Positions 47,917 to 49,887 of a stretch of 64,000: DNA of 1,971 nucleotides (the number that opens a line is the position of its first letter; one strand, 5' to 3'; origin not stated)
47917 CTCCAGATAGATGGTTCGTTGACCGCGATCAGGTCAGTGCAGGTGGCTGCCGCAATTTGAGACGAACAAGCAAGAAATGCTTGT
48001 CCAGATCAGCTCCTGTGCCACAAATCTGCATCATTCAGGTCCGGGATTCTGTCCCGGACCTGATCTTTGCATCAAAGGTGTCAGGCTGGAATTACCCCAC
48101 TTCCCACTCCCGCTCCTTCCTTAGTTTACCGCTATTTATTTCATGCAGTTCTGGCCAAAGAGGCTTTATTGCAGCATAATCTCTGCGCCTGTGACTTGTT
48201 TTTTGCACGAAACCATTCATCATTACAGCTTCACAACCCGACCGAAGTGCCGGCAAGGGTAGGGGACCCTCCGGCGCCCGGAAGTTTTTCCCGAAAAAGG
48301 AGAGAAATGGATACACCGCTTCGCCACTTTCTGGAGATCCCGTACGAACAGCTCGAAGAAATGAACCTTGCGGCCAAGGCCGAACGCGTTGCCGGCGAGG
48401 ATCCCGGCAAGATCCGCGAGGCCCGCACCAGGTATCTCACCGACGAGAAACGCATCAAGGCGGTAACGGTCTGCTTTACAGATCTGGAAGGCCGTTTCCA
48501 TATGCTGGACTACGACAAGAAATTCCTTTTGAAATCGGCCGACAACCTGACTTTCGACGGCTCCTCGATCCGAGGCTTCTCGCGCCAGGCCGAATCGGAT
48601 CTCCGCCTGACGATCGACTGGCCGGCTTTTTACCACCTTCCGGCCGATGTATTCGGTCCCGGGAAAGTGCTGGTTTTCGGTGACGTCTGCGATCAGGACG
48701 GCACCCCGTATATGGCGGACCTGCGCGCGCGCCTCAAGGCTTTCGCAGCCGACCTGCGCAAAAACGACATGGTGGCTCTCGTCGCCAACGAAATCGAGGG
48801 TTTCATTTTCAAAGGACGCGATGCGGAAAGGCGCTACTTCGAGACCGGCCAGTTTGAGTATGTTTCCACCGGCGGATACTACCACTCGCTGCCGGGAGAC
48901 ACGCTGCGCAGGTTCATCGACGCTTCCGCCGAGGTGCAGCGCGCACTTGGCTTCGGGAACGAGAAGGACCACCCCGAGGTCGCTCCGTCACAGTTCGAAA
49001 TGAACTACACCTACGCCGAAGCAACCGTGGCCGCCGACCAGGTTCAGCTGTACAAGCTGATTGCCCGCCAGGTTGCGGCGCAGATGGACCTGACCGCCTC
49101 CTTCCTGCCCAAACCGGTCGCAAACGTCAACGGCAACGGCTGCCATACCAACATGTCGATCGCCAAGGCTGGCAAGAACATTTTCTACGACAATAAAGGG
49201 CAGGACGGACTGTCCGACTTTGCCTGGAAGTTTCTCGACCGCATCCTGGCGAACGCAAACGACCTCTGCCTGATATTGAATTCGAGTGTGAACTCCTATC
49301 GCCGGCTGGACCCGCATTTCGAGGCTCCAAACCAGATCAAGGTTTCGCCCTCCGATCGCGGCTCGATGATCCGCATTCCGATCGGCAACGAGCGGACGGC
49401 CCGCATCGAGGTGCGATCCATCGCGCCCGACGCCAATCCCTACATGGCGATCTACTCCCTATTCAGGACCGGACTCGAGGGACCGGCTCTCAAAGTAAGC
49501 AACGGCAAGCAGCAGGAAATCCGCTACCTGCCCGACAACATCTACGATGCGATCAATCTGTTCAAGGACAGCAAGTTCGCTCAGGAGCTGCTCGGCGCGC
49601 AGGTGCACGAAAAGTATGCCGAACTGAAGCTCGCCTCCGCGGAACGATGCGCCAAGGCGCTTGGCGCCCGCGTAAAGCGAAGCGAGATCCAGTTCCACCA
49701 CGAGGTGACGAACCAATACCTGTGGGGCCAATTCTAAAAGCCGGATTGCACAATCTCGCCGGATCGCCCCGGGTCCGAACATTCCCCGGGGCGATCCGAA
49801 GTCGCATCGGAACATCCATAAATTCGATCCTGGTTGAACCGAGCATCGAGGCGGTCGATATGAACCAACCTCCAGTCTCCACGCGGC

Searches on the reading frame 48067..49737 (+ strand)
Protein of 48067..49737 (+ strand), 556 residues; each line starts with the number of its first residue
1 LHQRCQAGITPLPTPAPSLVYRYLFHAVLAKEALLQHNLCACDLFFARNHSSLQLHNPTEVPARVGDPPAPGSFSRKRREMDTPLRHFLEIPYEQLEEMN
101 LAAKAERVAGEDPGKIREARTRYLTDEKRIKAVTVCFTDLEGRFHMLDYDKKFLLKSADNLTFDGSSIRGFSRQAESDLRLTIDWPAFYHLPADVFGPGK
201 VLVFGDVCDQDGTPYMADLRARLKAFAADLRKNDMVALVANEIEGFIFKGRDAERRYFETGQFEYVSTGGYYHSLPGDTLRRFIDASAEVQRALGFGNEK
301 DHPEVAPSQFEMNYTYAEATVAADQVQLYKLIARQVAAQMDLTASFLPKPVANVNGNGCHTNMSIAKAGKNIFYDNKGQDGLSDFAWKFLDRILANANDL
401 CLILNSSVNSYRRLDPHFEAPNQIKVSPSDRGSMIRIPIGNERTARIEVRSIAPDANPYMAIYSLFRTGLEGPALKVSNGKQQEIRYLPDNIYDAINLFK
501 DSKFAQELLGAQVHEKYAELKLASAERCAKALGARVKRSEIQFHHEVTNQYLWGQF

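Call 37: search_protein_families(library=pfam, proteins=[window:48067-49737:+], max_evalue=0.00001)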
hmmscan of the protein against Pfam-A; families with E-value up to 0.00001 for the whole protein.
window:48067-49737:+ (556 aa): 2 families
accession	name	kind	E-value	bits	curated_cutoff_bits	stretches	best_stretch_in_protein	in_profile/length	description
PF00120.29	Gln-synt_C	-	2e-71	241.3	24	1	218-529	3-333/344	Glutamine synthetase, catalytic domain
PF03951.24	Gln-synt_N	-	4.2e-11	42.8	33.4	1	130-209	2-81/82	Glutamine synthetase, beta-Grasp domain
